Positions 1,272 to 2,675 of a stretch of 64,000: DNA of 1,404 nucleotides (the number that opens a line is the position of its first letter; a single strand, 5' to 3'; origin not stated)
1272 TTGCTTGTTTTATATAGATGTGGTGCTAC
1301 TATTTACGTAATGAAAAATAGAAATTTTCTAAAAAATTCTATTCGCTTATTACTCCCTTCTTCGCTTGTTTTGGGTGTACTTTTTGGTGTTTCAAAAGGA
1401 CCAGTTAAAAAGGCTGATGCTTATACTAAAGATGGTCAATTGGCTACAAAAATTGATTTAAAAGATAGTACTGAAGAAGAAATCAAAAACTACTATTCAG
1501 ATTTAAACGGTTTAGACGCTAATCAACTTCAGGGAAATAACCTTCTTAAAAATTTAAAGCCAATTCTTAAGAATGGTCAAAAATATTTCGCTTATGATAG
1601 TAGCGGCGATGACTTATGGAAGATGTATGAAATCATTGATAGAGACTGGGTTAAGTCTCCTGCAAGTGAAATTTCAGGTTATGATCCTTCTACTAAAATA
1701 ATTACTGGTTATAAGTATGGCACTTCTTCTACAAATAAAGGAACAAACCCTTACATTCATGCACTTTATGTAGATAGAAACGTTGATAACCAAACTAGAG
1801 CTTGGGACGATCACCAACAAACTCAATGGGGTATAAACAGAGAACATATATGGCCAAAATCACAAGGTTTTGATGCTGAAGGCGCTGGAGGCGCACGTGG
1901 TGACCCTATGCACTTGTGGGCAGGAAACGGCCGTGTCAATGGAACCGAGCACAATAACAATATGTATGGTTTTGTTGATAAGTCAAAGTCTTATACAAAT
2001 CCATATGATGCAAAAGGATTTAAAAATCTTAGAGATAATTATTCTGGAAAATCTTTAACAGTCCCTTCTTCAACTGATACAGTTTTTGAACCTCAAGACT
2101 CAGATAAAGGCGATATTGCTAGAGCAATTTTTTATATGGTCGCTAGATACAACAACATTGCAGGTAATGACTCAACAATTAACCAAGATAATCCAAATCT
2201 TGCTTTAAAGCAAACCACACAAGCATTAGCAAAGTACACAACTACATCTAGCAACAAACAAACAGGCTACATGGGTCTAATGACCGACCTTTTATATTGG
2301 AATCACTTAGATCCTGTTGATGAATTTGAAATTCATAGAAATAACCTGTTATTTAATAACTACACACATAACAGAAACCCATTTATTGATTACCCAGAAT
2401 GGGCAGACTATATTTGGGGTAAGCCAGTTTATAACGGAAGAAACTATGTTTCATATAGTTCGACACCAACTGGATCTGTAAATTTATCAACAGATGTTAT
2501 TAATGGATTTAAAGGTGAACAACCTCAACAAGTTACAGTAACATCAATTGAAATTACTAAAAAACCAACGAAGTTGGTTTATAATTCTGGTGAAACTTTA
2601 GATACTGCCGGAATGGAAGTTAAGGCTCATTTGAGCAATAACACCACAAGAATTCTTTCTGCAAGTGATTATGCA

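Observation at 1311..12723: smpB flanked by two ~1800-aa anchored surface enzymes: an Endonuclease-I nuclease and a C11 clostripain-like protease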

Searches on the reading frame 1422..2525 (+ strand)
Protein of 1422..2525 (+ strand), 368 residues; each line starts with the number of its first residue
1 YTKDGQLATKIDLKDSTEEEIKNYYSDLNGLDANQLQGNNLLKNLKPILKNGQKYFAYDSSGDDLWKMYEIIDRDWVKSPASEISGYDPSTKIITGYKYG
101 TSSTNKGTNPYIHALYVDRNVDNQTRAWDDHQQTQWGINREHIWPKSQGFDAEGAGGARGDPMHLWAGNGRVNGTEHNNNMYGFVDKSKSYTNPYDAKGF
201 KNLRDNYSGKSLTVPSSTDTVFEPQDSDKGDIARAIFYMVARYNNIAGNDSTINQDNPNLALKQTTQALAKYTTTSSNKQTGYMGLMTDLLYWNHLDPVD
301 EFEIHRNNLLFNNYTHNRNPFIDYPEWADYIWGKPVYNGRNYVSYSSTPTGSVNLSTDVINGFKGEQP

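Call 17: find_homologous_proteins(query=window:1422-2525:+, max_evalue=0.00001)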
Query seq(368 aa) (368 aa): 1017 proteins with E <= 0.00001 among 2249 candidates; the best 120 are listed.
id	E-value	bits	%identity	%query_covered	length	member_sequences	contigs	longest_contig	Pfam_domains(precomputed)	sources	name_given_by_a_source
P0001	1.9e-156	539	67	98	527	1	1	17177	PF04231.20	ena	-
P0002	4.4e-150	518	67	98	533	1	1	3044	PF04231.20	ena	-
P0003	1.0e-147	510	69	89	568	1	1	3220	PF04231.20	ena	-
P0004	1.6e-140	487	62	98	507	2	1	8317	PF07523.19,PF04231.20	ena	-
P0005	7.9e-140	484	67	89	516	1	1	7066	PF04231.20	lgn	-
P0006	3.0e-139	483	63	98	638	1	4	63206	PF04231.20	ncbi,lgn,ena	-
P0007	3.3e-139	482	61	98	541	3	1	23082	PF07523.19,PF04231.20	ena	-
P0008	7.5e-139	481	61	98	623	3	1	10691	PF04231.20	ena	-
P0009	3.3e-138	479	62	98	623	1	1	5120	PF04231.20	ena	-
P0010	4.4e-138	479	62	96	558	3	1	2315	PF04231.20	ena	-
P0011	2.8e-137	476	61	97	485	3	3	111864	PF04231.20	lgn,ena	-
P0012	1.3e-136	474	60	99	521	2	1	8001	PF07523.19,PF04231.20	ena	-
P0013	7.8e-136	471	60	98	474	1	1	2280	PF04231.20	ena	-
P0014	5.6e-135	468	61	97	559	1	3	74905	PF07523.19,PF04231.20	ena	-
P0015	7.8e-135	468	60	99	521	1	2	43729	PF07523.19,PF04231.20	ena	-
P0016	1.6e-134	467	61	96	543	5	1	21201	PF07523.19,PF04231.20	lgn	-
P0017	2.2e-134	466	63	90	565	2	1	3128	PF04231.20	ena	-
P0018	2.4e-134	466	60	98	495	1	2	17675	PF04231.20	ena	-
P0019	3.3e-134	466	60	97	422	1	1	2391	PF04231.20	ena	-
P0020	3.6e-134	466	60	98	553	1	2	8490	PF07523.19,PF04231.20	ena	-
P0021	5.5e-134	465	59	96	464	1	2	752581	PF04231.20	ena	-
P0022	5.9e-134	465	61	96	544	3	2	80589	PF07523.19,PF04231.20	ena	-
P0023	8.2e-134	465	65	89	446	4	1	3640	PF04231.20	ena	-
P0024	2.3e-133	463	60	96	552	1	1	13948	PF07523.19,PF04231.20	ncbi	-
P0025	3.3e-133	463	60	97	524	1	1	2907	PF07523.19,PF04231.20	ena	-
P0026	3.5e-133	463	65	89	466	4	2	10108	PF04231.20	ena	-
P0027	3.6e-133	463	61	98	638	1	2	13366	PF07523.19,PF04231.20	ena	-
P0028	5.6e-133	462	58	98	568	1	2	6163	PF04231.20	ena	-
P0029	1.0e-132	461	61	96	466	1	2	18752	PF04231.20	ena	-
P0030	1.6e-132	460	61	97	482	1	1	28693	PF04231.20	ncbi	-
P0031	2.1e-132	460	61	97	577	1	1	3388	PF02368.25,PF04231.20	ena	-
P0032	2.6e-132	460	60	98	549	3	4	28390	PF07523.19,PF04231.20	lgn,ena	-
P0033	3.0e-132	459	59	97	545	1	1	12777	PF07523.19,PF04231.20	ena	-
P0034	3.3e-132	459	59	96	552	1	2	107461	PF07523.19,PF04231.20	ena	-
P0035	3.4e-132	459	60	98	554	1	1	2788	PF07523.19,PF04231.20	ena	-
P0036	5.6e-132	459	59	98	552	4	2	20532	PF07523.19,PF04231.20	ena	-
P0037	6.0e-132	459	61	96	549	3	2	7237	PF07523.19,PF04231.20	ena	-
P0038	1.1e-131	458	60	97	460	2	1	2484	PF04231.20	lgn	-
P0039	1.3e-131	457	60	98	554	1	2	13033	PF07523.19,PF04231.20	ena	-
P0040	2.1e-131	457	62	97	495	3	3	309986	PF04231.20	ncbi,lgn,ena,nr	ncbi:MAG: endonuclease [Bacilli bacterium]|nr:endonuclease [Bacilli bacterium]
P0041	2.4e-131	457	60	98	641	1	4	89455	PF07523.19,PF04231.20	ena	-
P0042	2.8e-131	456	59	98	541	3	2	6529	PF07523.19,PF04231.20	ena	-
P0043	3.3e-131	456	60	96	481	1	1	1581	PF04231.20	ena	-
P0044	3.5e-131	456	59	98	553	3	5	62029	PF07523.19,PF04231.20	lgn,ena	-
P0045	3.7e-131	456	60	98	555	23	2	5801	PF07523.19,PF04231.20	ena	-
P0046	5.1e-131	455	60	98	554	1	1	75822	PF07523.19,PF04231.20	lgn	-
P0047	8.4e-131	455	59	98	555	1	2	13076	PF07523.19,PF04231.20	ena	-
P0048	1.3e-130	454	59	98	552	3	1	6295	PF07523.19,PF04231.20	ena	-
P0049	2.3e-130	453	60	98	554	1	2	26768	PF07523.19,PF04231.20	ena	-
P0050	3.0e-130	453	61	96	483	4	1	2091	PF04231.20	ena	-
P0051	3.1e-130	453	59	98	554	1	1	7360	PF07523.19,PF04231.20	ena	-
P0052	3.3e-130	453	59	97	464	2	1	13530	PF04231.20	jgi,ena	-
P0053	5.3e-130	452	59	98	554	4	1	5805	PF07523.19,PF04231.20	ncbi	-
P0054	5.5e-130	452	58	97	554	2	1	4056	PF07523.19,PF04231.20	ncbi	-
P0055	5.5e-130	452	59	98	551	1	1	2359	PF07523.19,PF04231.20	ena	-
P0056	7.2e-130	452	59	97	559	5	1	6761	PF07523.19,PF04231.20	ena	-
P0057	8.7e-130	451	59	98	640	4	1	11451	PF07523.19,PF04231.20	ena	-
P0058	8.8e-130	451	59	99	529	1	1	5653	PF22359.3,PF02368.25,PF04231.20,PF26918.1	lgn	-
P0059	1.8e-129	450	59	96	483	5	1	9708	PF04231.20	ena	-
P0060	1.9e-129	450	60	97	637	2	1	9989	PF04231.20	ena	-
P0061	2.7e-129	450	58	98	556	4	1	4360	PF07523.19,PF04231.20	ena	-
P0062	3.7e-129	449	58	98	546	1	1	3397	PF07523.19,PF04231.20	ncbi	-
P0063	5.6e-129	449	59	96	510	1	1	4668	PF04231.20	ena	-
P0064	7.9e-129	448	58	96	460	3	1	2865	PF04231.20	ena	-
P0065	8.0e-129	448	59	97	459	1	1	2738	PF04231.20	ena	-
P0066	1.1e-128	448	58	98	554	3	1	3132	PF07523.19,PF04231.20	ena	-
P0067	1.4e-128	447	60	96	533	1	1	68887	PF04231.20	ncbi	-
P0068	2.2e-128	447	60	96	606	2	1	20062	PF07523.19,PF04231.20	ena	-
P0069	3.9e-128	446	59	98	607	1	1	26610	PF07523.19,PF04231.20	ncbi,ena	-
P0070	4.8e-128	446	59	98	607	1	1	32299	PF07523.19,PF04231.20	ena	-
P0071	1.3e-127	444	60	96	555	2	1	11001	PF04231.20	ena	-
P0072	1.4e-127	444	59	98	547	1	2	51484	PF04231.20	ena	-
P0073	2.5e-127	443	59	98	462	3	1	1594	PF04231.20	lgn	-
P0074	7.9e-127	442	57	99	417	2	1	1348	PF04231.20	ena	-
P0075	9.2e-127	441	59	96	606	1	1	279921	PF07523.19,PF04231.20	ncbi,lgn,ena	-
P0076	1.0e-126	441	59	97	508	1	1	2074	PF04231.20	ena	-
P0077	1.1e-126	441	60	95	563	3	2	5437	PF04231.20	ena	-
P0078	1.2e-126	441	59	98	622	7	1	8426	PF07523.19,PF04231.20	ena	-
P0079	1.4e-126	441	59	96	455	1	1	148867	PF04231.20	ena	-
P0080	1.5e-126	441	60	96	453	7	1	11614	PF04231.20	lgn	-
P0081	1.6e-126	441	60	96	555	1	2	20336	PF04231.20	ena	-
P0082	1.7e-126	441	59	97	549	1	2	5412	PF07523.19,PF04231.20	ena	-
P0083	2.7e-126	440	62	89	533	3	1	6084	PF04231.20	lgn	-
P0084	3.2e-126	440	60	96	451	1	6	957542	PF04231.20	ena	-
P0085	3.6e-126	439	58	97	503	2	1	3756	PF02368.25,PF04231.20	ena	-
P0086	4.0e-126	439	60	96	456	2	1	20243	PF04231.20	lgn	-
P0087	5.1e-126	439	59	96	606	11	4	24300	PF07523.19,PF04231.20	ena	-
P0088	8.4e-126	438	60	97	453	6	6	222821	PF04231.20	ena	-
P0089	1.0e-125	438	59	99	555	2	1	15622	PF04231.20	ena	-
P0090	1.1e-125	438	59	97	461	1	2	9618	PF04231.20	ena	-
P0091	1.9e-125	437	61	89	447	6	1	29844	PF04231.20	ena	-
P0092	2.0e-125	437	56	97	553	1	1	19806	PF07523.19,PF04231.20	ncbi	-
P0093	2.0e-125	437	60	96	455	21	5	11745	PF04231.20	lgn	-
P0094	2.4e-125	437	60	95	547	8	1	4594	PF04231.20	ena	-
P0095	2.8e-125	437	58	98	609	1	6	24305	PF07523.19,PF04231.20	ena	-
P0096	3.2e-125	436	62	89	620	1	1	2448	PF02368.25,PF04231.20,PF26918.1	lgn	-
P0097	3.8e-125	436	58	99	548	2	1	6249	PF04231.20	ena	-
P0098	4.2e-125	436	58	96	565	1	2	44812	PF04231.20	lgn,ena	-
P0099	6.1e-125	435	60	91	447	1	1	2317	PF04231.20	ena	-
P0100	6.2e-125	435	57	96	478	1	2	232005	PF04231.20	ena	-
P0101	1.7e-124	434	57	96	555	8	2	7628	PF07523.19,PF04231.20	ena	-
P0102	1.8e-124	434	57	97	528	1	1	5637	PF04231.20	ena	-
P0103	2.0e-124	434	57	97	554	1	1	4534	PF07523.19,PF04231.20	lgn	-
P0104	3.2e-124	433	57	98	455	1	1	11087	PF04231.20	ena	-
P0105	6.3e-124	432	56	100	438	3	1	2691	PF04231.20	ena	-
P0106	7.0e-124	432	56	98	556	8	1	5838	PF07523.19,PF04231.20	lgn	-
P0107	7.5e-124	432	58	96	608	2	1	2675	PF07523.19,PF04231.20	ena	-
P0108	1.1e-123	431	57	97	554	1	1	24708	PF07523.19,PF04231.20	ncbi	-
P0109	1.1e-123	431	58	97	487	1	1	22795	PF04231.20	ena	-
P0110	1.2e-123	431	56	97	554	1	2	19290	PF07523.19,PF04231.20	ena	-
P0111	1.2e-123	431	56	97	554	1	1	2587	PF07523.19,PF04231.20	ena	-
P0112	1.2e-123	431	57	98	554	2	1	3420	PF07523.19,PF04231.20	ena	-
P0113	1.7e-123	431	61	90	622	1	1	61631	PF26182.1,PF02368.25,PF04231.20,PF26918.1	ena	-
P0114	1.8e-123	431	57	98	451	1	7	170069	PF04231.20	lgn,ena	-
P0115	2.6e-123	430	56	97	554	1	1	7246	PF07523.19,PF04231.20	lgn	-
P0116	2.8e-123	430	57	98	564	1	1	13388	PF04231.20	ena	-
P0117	2.8e-123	430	60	89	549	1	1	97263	PF04231.20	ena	-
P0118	2.9e-123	430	56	97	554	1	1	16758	PF07523.19,PF04231.20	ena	-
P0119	3.8e-123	430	56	97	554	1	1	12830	PF07523.19,PF04231.20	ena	-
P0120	4.9e-123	429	58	96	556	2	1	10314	PF04231.20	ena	-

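Call 19: search_solved_structures(query=window:1422-2525:+, max_evalue=1, show_alignments=3)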
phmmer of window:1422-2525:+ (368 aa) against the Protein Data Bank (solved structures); distinct sequences matched with E-value up to 1: 10.
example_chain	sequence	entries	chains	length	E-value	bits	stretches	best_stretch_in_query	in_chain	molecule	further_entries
1etq_A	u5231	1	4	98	0.014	17.8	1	8-55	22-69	FACTOR FOR INVERSION STIMULATION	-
1etw_A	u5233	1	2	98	0.015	17.7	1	8-55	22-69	FACTOR FOR INVERSION STIMULATION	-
1etv_A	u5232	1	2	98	0.015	17.7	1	8-55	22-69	FACTOR FOR INVERSION STIMULATION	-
1etx_A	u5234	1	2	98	0.016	17.6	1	8-55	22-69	FACTOR FOR INVERSION STIMULATION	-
1ety_A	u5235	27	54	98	0.017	17.5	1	8-55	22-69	FACTOR FOR INVERSION STIMULATION | FACTOR FOR INVERSION STIMULATION (FIS) | DNA-binding protein fis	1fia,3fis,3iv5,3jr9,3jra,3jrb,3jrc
1eto_A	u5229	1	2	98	0.017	17.5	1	8-55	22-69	FACTOR FOR INVERSION STIMULATION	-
4fis_A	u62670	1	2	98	0.017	17.5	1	8-55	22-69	FACTOR FOR INVERSION STIMULATION (FIS)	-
1etk_A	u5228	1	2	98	0.021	17.2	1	8-50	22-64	FACTOR FOR INVERSION STIMULATION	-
1f36_A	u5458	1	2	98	0.061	15.7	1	8-55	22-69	FIS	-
1fip_A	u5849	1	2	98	0.067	15.6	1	8-38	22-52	FACTOR FOR INVERSION STIMULATION (FIS)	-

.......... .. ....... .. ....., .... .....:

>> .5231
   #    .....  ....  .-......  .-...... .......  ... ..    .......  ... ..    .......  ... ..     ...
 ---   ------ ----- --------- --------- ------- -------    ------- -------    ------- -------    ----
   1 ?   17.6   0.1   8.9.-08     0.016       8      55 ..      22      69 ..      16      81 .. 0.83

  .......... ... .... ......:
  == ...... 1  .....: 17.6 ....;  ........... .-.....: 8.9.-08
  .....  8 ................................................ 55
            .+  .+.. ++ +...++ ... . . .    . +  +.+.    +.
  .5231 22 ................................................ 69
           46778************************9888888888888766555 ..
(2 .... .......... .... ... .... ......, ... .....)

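Call 22: search_solved_structures(query=A1, max_evalue=1, show_alignments=2)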
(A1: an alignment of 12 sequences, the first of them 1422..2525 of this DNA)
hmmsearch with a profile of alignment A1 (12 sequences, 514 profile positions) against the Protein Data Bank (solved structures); distinct sequences matched with E-value up to 1: 4.
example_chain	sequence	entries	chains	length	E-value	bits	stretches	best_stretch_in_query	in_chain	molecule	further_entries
1ouo_A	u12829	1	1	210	0.039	15.9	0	320-350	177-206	Nuclease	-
1oup_A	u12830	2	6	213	0.042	15.8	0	320-350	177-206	Nuclease | ENDONUCLEASE I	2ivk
3hd7_A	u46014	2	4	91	0.092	14.7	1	416-484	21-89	Vesicle-associated membrane protein 2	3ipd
2kog_A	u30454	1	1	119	0.13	14.2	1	408-484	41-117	Vesicle-associated membrane protein 2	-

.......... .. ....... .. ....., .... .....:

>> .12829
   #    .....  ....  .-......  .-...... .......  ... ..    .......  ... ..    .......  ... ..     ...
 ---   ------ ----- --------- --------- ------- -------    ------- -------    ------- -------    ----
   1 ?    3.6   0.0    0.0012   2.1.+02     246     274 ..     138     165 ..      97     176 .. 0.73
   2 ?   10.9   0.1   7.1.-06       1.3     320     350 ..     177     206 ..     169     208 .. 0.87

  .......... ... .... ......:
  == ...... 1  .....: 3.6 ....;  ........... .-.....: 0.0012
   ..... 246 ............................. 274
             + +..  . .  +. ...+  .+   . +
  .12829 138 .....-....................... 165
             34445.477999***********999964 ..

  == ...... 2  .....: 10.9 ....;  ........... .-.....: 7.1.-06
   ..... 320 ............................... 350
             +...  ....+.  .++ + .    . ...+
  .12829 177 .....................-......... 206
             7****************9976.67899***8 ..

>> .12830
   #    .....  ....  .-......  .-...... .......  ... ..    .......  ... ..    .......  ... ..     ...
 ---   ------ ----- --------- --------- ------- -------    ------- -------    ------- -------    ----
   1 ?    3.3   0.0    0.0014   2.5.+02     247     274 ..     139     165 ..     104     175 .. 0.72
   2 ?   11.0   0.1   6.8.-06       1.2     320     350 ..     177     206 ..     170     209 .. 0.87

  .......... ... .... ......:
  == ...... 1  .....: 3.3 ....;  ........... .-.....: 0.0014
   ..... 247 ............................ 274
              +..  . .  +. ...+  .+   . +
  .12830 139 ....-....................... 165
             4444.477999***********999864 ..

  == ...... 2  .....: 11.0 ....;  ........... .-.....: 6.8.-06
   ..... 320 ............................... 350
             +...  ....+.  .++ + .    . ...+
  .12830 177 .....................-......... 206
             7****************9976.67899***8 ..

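Call 94: find_encoding_contigs(protein=P0084, flank=8000, max_places=1)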
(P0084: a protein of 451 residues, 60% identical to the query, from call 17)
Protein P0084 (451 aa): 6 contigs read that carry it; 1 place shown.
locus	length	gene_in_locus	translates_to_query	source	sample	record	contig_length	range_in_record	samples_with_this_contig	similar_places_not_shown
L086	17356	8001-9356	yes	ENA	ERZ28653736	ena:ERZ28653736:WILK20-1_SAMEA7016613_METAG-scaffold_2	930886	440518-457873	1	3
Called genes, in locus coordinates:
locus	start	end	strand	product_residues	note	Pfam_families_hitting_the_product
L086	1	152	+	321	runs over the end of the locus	PF00005:ABC_tran, PF13304:AAA_21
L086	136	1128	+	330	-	PF12679:ABC2_membrane_2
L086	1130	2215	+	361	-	-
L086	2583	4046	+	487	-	PF03062:MBOAT, PF13813:MBOAT_2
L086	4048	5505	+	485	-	PF13306:LRR_5 (weak)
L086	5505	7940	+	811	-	-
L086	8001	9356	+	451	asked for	PF04231:Endonuclease_1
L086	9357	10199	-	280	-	-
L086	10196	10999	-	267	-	PF00702:Hydrolase (faint), PF05116:S6PP (faint), PF08282:Hydrolase_3, PF13419:HAD_2 (faint)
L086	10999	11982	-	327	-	PF00579:tRNA-synt_1b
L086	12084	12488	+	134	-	PF00462:Glutaredoxin, PF03960:ArsC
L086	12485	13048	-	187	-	PF01928:CYTH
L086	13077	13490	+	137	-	PF00367:PTS_EIIB (weak)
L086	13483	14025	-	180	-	PF02545:Maf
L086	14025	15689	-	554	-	PF00753:Lactamase_B, PF12706:Lactamase_B_2, PF23023:Anti-Pycsar_Apyc1 (faint), PF22505:RNase_J_b_CASP, PF07521:RMMBL, PF17770:RNase_J_C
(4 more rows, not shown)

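Call 95: find_encoding_contigs(protein=P0040, flank=8000, max_places=1)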
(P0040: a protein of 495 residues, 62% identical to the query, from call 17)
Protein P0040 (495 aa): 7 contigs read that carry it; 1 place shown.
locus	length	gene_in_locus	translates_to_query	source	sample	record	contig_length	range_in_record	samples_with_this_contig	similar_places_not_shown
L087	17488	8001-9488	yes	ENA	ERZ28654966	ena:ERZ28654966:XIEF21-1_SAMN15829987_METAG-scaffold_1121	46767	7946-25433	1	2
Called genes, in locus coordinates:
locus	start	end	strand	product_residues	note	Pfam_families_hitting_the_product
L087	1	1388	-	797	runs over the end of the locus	PF22666:Glyco_hydro_2_N2, PF00703:Glyco_hydro_2, PF17753:Ig_mannosidase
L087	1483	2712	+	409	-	PF01553:Acyltransferase (weak)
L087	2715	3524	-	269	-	PF02311:AraC_binding (faint), PF00165:HTH_AraC (faint), PF12833:HTH_18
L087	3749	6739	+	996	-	PF22907:Ams1-like_1st, PF01074:Glyco_hydro_38N, PF09261:Alpha-mann_mid, PF07748:Glyco_hydro_38C, PF17677:Glyco_hydro38C2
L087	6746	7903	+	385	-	PF00890:FAD_binding_2 (weak), PF01134:GIDA (faint), PF01266:DAO (weak), PF07992:Pyr_redox_2 (weak), PF12831:FAD_oxidored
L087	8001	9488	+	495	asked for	PF04231:Endonuclease_1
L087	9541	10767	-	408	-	PF03706:LPG_synthase_TM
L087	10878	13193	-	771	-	PF22666:Glyco_hydro_2_N2 (weak), PF02836:Glyco_hydro_2_C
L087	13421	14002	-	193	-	-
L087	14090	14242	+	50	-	-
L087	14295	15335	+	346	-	PF04055:Radical_SAM, PF13186:SPASM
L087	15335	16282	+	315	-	PF08240:ADH_N, PF00107:ADH_zinc_N, PF13602:ADH_zinc_N_2 (weak)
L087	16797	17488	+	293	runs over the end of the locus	PF00126:HTH_1, PF03466:LysR_substrate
